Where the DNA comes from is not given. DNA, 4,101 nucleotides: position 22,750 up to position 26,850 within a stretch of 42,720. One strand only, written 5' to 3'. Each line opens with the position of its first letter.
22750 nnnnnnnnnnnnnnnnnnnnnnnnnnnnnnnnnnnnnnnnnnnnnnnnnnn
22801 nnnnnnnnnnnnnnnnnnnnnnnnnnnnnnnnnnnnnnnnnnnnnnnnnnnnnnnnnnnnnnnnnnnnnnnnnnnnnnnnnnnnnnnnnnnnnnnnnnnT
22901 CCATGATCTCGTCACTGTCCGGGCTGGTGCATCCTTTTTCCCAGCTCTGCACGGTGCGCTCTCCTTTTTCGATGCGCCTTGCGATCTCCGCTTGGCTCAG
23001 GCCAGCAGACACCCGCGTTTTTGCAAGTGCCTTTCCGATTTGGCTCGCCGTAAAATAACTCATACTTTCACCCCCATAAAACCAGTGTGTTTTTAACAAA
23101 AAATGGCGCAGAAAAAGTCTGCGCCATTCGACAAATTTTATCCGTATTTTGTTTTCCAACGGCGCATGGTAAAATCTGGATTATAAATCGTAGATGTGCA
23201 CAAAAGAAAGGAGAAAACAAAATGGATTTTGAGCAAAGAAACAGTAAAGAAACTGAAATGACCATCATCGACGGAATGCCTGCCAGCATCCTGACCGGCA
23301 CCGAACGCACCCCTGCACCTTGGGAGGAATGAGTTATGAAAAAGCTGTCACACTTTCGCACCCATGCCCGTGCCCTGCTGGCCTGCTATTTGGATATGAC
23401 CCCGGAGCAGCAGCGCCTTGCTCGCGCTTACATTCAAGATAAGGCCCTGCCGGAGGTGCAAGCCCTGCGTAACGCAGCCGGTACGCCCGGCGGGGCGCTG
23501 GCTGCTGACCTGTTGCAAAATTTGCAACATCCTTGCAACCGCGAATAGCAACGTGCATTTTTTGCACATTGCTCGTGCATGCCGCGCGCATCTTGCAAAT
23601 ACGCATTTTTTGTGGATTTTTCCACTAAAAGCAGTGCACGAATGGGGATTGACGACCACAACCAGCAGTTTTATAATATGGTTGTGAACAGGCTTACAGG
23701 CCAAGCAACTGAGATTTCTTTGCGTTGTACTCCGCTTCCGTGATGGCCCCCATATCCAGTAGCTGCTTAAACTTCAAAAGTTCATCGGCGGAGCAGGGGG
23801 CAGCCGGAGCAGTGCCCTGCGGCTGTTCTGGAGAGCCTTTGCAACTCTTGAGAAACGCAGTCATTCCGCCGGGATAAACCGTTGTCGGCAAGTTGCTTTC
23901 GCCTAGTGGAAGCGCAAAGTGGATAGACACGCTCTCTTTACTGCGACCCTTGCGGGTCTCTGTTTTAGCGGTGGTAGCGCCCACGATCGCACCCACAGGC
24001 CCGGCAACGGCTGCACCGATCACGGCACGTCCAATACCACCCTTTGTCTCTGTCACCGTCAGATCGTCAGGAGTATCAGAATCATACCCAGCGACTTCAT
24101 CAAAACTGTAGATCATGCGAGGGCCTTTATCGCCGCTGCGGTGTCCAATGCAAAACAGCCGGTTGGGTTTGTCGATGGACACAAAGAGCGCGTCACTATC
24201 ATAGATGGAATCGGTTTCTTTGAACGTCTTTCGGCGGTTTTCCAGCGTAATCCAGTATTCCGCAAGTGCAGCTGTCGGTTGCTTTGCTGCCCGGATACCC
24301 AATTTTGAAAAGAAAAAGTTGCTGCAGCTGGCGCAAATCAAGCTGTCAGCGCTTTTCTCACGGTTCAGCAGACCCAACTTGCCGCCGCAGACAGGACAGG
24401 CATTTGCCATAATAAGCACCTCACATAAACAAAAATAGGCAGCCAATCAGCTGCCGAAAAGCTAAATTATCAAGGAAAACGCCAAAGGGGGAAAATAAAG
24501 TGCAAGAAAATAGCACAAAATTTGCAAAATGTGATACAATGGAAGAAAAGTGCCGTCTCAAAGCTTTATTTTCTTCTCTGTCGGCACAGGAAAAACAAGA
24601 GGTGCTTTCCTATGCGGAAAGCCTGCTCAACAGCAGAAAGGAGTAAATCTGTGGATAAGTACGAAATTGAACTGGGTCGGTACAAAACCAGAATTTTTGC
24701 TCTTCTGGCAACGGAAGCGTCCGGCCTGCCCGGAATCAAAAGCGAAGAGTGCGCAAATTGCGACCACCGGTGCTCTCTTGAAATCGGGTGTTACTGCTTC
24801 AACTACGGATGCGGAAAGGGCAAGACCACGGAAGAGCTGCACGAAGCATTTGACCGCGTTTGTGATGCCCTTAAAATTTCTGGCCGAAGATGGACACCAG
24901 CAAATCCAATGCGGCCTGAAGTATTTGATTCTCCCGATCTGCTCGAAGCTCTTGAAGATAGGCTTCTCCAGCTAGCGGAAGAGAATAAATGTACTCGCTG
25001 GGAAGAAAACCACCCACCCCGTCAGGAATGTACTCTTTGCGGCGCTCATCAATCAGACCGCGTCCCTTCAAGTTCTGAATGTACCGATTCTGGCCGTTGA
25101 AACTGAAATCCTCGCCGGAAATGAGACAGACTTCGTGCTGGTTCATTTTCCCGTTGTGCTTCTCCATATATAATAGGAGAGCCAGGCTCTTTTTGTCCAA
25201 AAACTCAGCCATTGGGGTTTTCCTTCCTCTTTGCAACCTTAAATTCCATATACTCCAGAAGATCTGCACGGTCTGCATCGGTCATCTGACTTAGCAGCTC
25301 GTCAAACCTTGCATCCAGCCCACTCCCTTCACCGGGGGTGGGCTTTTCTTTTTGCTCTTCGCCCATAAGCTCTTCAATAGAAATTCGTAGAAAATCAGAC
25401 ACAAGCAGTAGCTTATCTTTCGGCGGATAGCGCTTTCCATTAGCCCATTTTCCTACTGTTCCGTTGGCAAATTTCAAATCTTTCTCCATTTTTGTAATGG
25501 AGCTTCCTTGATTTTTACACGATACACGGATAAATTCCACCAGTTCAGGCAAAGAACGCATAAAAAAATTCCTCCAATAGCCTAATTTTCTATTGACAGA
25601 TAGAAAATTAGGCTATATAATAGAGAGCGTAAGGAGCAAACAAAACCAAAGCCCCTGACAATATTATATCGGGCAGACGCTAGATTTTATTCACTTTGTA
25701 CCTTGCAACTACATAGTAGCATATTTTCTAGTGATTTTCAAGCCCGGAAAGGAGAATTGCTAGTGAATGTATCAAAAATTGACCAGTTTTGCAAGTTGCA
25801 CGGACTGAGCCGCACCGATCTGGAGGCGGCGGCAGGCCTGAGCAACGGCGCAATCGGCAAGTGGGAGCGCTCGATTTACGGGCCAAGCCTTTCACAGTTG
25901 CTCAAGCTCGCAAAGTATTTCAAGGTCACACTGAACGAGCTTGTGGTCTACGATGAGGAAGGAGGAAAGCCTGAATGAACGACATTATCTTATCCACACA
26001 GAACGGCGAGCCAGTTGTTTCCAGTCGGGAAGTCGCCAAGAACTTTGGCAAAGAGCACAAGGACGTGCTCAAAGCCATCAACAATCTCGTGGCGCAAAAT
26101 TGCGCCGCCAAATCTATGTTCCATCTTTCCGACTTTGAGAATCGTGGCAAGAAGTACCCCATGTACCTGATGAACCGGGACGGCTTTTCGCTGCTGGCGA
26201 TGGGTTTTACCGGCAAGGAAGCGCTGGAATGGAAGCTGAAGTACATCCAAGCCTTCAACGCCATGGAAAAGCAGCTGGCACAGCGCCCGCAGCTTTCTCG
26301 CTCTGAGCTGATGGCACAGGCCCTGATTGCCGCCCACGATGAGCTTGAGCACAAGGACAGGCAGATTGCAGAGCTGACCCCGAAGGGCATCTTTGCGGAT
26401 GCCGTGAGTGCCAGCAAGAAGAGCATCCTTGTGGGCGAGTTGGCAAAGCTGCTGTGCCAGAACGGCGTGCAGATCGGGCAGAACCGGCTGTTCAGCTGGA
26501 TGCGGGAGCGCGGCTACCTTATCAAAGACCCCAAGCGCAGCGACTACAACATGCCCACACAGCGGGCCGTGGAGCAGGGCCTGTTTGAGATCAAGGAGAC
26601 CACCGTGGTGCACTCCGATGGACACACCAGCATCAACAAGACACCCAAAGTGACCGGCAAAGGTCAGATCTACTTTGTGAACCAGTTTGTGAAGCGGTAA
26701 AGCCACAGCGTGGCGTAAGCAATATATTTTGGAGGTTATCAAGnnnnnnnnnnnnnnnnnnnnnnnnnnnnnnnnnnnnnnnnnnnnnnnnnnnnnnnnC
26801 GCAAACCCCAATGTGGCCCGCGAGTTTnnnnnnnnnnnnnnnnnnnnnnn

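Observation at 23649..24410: Zn-ribbon / glycine-zipper / SHOCT protein opposed by a near-consensus antisense promoter: candidate exclusion or abortive-infection unit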

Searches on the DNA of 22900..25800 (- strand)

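Call 21: search_rna_families(source=window, start=22900, end=25800, threshold=evalue, max_evalue=1)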
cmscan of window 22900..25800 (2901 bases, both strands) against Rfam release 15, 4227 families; matches with E-value up to 1: 3.
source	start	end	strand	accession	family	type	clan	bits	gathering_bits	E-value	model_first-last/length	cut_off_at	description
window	23099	23170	-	RF02057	STnc40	Gene; sRNA;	-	27.6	45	0.059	1-70/70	no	Salmonella enterica sRNA STnc40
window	23100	23177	-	RF00370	sroD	Gene; sRNA;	-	22.6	50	0.24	1-86/86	no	sroD RNA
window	24493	24621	-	RF03532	SQ2397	Cis-reg;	-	22.1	100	0.66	1-243/243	no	Cis-regulator of HTH transcription factor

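Call 76: search_rna_families(source=L174, start=7700, end=8460, threshold=evalue, max_evalue=1)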
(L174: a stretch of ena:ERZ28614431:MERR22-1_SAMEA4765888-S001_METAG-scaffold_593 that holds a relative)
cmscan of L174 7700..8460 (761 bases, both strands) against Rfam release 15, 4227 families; matches with E-value up to 1: 3.
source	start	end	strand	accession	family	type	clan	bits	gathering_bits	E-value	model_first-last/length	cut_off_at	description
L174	8128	8208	-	RF02495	ohsC_RNA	Gene; antitoxin;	-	25.3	50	0.19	1-77/77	no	Oppression of Hydrophobic ORF by sRNA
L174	8010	8138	+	RF01412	BsrG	Gene; sRNA;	-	24.7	55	0.00095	28-150/259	no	BsrG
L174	8314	8374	+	RF00803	mir-425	Gene; miRNA;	-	20.2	60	0.11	1-85/85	no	mir-425 microRNA precursor family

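Call 77: search_rna_families(source=L001, start=7290, end=7540, threshold=evalue, max_evalue=1)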
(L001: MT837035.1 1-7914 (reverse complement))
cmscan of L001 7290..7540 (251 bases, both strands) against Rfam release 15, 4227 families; matches with E-value up to 1: 3.
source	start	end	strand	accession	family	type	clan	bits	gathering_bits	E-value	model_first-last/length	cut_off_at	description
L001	7425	7496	+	RF00468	HCV_SLVII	Cis-reg;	-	17.3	63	0.18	1-70/70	no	Hepatitis C virus stem-loop VII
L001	7380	7435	-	RF00489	ctRNA_p42d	Gene; antisense;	-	17.3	50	0.31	1-46/46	no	ctRNA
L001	7383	7466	-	RF02871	ncS54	Gene; sRNA;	-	15.3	43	0.49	1-79/79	no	Burkholderia sRNA 54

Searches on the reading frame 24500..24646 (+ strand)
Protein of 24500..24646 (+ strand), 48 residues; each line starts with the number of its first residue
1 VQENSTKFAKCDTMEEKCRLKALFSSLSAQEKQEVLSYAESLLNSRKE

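Call 15: search_protein_families(library=pfam, proteins=[window:24500-24646:+], max_evalue=0.01)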
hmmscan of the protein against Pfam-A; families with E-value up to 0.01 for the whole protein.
window:24500-24646:+ (48 aa): 1 family
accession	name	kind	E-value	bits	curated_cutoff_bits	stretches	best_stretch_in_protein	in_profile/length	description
PF10047.15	DUF2281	-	0.0013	19.7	26.5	1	20-45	2-27/64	Protein of unknown function (DUF2281)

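Call 72: search_protein_families(library=ncbifam, proteins=[window:24500-24646:+], max_evalue=0.01)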
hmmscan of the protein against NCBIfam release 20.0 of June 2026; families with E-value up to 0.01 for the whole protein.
window:24500-24646:+ (48 aa): 0 families

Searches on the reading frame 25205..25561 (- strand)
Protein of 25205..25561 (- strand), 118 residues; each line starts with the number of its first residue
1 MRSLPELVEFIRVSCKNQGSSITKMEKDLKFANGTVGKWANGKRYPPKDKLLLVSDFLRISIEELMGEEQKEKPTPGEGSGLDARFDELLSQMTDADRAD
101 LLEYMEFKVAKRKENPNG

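Call 15: search_protein_families(library=pfam, proteins=[window:25205-25561:-], max_evalue=0.01)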
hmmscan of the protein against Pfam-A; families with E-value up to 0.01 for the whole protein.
window:25205-25561:- (118 aa): 2 families
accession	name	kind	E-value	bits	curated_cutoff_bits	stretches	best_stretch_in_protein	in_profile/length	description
PF01381.28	HTH_3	-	0.0002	21.8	23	1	16-65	6-55/55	Helix-turn-helix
PF13443.12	HTH_26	-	0.0016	19.1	22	1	12-67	3-59/63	Cro/C1-type HTH DNA-binding domain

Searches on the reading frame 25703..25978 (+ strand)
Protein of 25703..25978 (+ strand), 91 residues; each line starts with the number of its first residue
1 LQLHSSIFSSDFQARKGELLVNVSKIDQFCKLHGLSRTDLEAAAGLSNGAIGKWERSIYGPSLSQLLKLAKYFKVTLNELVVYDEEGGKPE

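Call 15: search_protein_families(library=pfam, proteins=[window:25703-25978:+], max_evalue=0.01)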
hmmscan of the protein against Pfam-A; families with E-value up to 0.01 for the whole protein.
window:25703-25978:+ (91 aa): 3 families
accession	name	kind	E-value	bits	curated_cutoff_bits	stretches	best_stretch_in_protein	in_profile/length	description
PF01381.28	HTH_3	-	4.7e-12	46.2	23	1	29-80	4-55/55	Helix-turn-helix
PF13443.12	HTH_26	-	7.4e-09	36.2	22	1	25-85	1-62/63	Cro/C1-type HTH DNA-binding domain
PF13560.12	HTH_31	-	6.1e-05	23.7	27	1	33-79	13-60/64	Helix-turn-helix domain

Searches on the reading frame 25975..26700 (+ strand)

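Call 15: search_protein_families(library=pfam, proteins=[window:25975-26700:+], max_evalue=0.01)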
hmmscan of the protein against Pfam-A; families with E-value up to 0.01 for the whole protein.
window:25975-26700:+ (241 aa): 2 families
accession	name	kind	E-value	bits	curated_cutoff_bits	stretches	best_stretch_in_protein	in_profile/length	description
PF03374.19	ANT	-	5.5e-35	120.4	25.3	1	129-238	2-105/108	Phage antirepressor protein KilAC domain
PF09669.15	Phage_pRha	-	2.8e-28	98.7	29.9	1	15-99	1-91/91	Phage regulatory protein Rha (Phage_pRha)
